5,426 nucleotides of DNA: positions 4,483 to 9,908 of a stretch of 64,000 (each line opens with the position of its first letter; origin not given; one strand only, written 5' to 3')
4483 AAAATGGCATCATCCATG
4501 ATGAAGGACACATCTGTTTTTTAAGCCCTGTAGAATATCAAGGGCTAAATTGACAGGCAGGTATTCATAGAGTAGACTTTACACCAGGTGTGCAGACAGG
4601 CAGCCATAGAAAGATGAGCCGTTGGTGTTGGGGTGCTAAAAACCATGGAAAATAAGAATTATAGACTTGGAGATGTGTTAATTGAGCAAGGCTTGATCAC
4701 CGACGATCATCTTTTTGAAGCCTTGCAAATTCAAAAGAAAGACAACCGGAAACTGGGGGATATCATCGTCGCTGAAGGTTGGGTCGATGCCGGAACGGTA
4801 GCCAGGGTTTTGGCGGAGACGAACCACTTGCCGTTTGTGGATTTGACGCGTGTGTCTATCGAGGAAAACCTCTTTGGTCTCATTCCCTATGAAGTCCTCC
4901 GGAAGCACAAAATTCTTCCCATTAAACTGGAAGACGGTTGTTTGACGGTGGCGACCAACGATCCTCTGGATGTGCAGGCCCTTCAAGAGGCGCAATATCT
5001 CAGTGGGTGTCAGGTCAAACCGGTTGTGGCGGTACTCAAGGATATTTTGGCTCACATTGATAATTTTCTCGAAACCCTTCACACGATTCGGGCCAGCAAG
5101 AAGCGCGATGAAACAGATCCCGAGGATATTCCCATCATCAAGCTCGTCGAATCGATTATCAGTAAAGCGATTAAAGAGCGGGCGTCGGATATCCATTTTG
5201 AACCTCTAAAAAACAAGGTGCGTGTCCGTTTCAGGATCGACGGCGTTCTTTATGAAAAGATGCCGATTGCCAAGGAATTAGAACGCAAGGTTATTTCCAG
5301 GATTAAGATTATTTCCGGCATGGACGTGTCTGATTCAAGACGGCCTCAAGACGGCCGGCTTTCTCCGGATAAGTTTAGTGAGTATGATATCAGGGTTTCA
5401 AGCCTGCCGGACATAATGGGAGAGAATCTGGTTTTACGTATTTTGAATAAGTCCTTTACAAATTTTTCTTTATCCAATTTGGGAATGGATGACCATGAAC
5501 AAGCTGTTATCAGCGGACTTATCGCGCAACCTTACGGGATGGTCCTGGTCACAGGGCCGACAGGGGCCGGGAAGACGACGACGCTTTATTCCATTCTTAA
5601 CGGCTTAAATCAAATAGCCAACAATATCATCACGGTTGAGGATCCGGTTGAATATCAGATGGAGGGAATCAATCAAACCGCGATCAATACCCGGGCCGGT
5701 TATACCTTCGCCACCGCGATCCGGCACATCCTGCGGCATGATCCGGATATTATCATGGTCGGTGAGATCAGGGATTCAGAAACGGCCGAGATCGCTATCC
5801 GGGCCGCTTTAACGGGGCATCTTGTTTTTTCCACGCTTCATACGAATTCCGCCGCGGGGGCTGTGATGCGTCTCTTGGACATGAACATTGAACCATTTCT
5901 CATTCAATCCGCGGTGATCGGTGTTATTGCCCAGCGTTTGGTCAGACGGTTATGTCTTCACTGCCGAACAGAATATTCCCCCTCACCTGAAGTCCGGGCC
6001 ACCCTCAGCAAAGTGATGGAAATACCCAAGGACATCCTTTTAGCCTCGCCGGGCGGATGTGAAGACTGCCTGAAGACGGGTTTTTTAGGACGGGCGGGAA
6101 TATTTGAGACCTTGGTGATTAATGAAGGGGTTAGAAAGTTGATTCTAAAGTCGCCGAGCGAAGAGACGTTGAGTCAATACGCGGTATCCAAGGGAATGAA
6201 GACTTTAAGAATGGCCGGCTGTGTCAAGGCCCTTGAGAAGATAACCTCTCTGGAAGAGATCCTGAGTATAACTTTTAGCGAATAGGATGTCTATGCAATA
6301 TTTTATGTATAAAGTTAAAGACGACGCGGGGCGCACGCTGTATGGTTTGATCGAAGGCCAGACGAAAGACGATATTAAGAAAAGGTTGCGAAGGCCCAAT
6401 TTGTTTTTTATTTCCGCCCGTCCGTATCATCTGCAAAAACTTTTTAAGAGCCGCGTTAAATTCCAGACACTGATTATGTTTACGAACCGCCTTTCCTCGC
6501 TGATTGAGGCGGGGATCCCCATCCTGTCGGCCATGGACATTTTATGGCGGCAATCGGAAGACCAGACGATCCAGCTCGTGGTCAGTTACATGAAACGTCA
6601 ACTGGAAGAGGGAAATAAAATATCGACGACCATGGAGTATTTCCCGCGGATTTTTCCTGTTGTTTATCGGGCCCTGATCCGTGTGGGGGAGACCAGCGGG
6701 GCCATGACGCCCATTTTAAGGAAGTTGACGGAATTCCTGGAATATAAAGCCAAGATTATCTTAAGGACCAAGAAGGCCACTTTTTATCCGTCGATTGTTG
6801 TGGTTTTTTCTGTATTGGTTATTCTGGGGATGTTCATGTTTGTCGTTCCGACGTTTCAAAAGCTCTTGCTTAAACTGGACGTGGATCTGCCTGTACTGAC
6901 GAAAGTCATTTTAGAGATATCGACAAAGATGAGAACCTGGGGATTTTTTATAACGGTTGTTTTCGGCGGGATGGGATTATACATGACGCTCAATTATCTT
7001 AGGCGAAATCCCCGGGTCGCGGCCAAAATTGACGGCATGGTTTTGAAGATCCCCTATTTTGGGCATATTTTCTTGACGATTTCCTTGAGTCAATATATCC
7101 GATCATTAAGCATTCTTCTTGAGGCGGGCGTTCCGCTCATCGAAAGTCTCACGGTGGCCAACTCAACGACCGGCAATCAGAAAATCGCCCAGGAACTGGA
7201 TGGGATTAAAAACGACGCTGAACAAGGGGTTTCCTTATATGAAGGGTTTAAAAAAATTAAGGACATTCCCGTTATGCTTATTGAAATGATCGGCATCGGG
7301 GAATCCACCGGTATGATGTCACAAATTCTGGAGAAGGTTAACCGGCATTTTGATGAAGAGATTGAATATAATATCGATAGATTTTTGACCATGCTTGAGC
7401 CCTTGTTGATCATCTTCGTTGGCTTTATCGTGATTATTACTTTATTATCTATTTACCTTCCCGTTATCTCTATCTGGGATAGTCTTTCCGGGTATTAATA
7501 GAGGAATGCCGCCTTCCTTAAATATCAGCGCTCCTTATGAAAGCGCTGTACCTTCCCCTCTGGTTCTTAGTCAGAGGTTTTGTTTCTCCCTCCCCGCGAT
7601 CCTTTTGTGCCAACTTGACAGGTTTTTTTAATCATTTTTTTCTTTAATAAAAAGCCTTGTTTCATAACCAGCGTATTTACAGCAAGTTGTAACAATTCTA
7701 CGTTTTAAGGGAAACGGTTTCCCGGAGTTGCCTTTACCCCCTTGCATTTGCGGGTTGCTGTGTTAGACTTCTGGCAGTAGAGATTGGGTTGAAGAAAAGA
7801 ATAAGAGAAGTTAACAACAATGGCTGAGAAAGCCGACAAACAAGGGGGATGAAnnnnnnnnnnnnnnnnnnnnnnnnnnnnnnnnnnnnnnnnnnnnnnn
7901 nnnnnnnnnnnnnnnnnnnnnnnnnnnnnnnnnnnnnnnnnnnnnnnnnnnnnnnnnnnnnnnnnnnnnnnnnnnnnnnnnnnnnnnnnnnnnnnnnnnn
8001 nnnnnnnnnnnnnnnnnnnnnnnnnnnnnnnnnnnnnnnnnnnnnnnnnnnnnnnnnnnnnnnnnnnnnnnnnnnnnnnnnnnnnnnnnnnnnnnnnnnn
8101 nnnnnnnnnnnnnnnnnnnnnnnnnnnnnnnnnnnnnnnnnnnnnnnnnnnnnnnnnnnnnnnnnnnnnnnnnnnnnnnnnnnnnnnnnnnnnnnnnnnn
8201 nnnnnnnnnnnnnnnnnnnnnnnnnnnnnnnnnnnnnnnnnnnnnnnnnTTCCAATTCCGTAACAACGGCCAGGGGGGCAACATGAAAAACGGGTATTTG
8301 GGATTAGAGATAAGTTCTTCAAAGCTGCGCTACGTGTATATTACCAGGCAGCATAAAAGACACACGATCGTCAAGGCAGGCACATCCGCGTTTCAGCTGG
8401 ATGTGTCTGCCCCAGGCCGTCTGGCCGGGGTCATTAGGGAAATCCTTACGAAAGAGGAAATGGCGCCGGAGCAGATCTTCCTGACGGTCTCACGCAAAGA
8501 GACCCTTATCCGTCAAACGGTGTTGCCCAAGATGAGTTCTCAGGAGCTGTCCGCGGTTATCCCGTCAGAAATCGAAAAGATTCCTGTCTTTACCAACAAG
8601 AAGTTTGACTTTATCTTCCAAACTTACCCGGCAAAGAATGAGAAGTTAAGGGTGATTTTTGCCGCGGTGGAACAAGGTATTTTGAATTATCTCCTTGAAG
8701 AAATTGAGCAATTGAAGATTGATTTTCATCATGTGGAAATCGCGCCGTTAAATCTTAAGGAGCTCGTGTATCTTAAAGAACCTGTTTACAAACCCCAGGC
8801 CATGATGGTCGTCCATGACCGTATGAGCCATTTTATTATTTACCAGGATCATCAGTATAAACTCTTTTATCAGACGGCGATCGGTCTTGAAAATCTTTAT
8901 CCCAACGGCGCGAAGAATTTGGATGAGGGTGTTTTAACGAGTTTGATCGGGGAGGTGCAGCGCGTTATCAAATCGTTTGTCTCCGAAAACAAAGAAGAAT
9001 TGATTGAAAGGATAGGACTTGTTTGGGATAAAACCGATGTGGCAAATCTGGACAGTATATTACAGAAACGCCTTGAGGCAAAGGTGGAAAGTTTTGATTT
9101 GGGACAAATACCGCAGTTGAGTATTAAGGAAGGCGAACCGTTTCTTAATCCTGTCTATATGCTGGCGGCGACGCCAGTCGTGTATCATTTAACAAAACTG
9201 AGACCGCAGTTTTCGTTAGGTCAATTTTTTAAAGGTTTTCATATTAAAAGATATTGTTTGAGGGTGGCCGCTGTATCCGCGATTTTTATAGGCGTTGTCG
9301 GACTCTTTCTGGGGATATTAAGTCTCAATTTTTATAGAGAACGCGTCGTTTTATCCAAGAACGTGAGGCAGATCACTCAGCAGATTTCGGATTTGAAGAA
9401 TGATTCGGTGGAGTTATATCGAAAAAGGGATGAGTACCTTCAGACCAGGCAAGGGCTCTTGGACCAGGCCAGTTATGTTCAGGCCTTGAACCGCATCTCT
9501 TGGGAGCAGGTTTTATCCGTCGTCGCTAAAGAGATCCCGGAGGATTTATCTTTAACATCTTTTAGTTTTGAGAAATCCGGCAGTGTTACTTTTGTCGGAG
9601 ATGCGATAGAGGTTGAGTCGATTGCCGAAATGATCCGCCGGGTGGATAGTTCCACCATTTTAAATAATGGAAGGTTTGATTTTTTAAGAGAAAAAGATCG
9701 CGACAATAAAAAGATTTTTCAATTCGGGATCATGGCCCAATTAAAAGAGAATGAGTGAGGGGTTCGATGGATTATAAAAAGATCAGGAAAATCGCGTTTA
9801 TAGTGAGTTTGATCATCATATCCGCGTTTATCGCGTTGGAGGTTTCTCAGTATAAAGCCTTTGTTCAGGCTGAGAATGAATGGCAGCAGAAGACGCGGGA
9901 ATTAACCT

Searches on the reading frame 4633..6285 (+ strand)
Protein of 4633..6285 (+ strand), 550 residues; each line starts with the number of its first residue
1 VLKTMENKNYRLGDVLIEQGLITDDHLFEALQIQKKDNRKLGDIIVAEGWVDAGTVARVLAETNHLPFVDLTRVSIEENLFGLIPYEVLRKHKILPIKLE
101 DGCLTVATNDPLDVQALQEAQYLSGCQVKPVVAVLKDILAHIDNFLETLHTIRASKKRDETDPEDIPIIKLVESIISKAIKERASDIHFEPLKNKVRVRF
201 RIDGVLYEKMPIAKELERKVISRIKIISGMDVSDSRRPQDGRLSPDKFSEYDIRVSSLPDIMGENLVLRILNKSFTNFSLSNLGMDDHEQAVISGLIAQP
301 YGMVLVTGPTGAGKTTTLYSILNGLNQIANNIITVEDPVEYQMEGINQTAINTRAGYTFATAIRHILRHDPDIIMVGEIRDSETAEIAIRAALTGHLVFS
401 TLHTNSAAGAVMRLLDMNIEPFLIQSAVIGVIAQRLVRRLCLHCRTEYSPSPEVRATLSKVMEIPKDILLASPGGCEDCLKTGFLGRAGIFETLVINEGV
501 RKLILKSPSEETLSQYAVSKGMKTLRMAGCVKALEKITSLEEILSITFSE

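Call 54: search_protein_families(library=pfam, proteins=[window:4633-6285:+], max_evalue=0.0001)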
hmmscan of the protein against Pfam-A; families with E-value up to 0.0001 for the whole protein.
window:4633-6285:+ (550 aa): 2 families
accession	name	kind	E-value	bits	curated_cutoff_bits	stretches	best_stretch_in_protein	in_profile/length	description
PF00437.27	T2SSE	-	2.8e-129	431.4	24.9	1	164-544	4-369/370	Type II/IV secretion system protein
PF05157.20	MshEN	-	1.2e-20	73.8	23.1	1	66-148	3-86/90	MshEN domain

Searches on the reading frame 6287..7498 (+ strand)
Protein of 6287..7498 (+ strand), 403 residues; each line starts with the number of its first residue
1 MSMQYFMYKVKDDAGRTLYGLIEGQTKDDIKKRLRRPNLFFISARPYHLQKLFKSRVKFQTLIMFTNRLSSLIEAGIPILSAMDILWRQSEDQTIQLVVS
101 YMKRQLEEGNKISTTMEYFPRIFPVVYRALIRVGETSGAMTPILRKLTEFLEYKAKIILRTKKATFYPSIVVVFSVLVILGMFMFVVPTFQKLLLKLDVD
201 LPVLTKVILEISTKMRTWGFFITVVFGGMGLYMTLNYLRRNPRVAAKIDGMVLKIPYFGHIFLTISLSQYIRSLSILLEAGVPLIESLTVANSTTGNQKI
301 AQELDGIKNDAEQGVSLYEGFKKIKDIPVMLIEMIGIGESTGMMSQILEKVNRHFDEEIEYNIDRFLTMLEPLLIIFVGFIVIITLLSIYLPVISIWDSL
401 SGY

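Call 54: search_protein_families(library=pfam, proteins=[window:6287-7498:+], max_evalue=0.0001)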
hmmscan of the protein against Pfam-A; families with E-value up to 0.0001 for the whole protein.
window:6287-7498:+ (403 aa): 1 family
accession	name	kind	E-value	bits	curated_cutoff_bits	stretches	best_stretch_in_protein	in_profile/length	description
PF00482.28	T2SSF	-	7.6e-54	181.4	25.2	2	271-392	2-125/125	Type II secretion system (T2SS), protein F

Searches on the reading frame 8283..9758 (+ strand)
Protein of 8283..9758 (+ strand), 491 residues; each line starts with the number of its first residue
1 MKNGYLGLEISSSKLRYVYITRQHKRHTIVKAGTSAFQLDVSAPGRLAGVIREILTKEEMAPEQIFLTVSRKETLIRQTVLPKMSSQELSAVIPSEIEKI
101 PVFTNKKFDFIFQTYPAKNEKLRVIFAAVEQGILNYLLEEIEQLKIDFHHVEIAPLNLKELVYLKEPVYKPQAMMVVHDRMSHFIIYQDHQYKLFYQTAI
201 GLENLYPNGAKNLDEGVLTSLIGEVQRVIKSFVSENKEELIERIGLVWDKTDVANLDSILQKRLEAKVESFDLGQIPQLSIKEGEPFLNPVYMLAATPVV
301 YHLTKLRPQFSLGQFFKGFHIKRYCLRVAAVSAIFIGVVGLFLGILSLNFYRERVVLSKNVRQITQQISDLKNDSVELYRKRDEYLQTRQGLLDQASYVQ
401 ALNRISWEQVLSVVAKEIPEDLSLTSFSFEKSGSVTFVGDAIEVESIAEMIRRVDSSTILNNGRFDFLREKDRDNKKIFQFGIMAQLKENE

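Call 54: search_protein_families(library=pfam, proteins=[window:8283-9758:+], max_evalue=0.0001)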
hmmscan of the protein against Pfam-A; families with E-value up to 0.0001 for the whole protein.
window:8283-9758:+ (491 aa): 1 family
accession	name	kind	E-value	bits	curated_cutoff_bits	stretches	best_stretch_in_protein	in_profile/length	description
PF05137.18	PilN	-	3.9e-08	33.7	22.8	1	410-487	2-78/78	Fimbrial assembly protein (PilN)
